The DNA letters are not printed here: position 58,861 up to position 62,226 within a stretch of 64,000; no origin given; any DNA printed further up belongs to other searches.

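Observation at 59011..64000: Two large membrane-anchored paralogs with a shared C-terminal ...PGFED...NPRF module lead the type IV pilus operon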

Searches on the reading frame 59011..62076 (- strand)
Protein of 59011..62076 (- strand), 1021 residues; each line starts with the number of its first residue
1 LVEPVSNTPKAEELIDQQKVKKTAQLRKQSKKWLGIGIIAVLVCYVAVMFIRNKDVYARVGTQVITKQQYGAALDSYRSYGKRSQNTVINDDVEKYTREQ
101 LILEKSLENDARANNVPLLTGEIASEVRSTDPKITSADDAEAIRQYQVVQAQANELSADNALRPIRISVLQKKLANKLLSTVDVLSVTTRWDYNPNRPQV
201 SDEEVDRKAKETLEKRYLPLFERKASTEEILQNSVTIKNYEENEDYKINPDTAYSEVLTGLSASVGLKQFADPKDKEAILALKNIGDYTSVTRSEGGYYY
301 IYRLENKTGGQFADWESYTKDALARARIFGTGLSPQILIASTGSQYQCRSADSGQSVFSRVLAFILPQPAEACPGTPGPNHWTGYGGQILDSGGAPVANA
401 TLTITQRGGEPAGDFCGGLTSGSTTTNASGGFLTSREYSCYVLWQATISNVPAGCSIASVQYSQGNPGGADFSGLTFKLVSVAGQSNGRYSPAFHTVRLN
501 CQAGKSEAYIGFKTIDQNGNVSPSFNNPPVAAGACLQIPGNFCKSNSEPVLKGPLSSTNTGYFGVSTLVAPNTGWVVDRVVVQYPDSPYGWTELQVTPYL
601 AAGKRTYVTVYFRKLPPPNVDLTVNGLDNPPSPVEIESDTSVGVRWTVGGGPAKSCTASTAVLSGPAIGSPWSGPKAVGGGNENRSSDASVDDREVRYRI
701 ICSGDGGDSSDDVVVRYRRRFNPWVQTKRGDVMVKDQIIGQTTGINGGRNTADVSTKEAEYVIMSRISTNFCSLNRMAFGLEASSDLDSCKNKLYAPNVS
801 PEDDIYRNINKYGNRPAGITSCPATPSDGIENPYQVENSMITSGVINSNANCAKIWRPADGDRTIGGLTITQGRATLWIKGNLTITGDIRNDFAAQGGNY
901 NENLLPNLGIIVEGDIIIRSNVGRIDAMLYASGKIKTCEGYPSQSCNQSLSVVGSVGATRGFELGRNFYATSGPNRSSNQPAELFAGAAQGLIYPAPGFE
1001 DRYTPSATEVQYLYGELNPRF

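Call 5: search_protein_families(library=pfam, proteins=[window:59011-62076:-], max_evalue=0.01)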
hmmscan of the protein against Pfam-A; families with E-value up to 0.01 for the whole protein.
window:59011-62076:- (1021 aa): 3 families
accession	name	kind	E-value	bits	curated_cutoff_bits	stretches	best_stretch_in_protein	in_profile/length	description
PF13624.11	SurA_N_3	-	3.7e-05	24.1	27.2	1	26-130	5-120/162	SurA-like N-terminal domain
PF13623.11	SurA_N_2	-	0.00032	21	28.5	1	25-134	3-125/145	SurA-like N-terminal domain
PF13620.12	CarboxypepD_reg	-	0.00053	20.7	32.3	1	387-432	4-40/82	Carboxypeptidase regulatory-like domain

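Call 8: search_solved_structures(query=window:59011-62076:-, max_evalue=1)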
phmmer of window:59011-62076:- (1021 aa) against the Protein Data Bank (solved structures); distinct sequences matched with E-value up to 1: 2.
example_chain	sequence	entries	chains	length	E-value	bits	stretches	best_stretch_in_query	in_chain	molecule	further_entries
8k1f_A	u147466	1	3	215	0.18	12.8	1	85-125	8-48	tRNA 5-hydroxyuridine methyltransferase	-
7n2x_A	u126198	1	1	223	0.77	10.7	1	84-156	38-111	FMN-dependent NADH:quinone oxidoreductase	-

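Call 10: find_homologous_proteins(query=window:59011-62076:-)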
Query window:59011-62076:- (1021 aa): 1 proteins with E <= 0.001 among 8000 candidates.
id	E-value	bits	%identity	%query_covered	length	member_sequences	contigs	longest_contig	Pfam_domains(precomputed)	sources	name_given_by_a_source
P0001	0.0e+0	2253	97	100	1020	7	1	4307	PF13624.12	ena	-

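Call 14: find_encoding_contigs(protein=window:59011-62076:-, flank=10000, max_places=6)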
Protein window:59011-62076:- (1021 aa): no gene with exactly this product is on record in the collection.

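Call 15: find_encoding_contigs(protein=P0001, flank=10000, max_places=6)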
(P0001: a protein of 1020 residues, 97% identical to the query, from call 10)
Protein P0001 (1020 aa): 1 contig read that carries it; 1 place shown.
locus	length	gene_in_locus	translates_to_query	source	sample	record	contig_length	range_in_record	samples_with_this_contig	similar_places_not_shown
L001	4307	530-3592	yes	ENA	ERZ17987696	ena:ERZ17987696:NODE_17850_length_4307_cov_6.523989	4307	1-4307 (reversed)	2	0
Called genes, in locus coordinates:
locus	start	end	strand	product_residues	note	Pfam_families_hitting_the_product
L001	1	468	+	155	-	?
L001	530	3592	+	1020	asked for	PF13624:SurA_N_3 (faint)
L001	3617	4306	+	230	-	?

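Call 18: search_protein_families(library=ncbifam, proteins=[window:59011-62076:-], max_evalue=0.01)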
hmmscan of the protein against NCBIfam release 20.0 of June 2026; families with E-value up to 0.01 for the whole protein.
window:59011-62076:- (1021 aa): 0 families

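Call 103: search_solved_structures(query=A5, max_evalue=1)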
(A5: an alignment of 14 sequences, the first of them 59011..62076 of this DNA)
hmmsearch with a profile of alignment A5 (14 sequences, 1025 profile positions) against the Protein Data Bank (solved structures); distinct sequences matched with E-value up to 1: 6.
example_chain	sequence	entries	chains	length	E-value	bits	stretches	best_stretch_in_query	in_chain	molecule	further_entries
3nrk_A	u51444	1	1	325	0.0002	22.8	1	65-177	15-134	LIC12922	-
2pv3_A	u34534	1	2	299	0.021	16.1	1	65-183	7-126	Chaperone surA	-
9hg5_F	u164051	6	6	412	0.075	14.3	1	65-182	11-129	Chaperone SurA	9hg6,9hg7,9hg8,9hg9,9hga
1m5y_A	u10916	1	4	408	0.1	13.9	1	65-182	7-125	Survival protein surA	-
8pz1_F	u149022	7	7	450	0.21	12.9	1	66-182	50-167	Chaperone SurA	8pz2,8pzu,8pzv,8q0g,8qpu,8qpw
8qp5_P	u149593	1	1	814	0.61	11.3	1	66-181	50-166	Chaperone SurA,Serine protease EspP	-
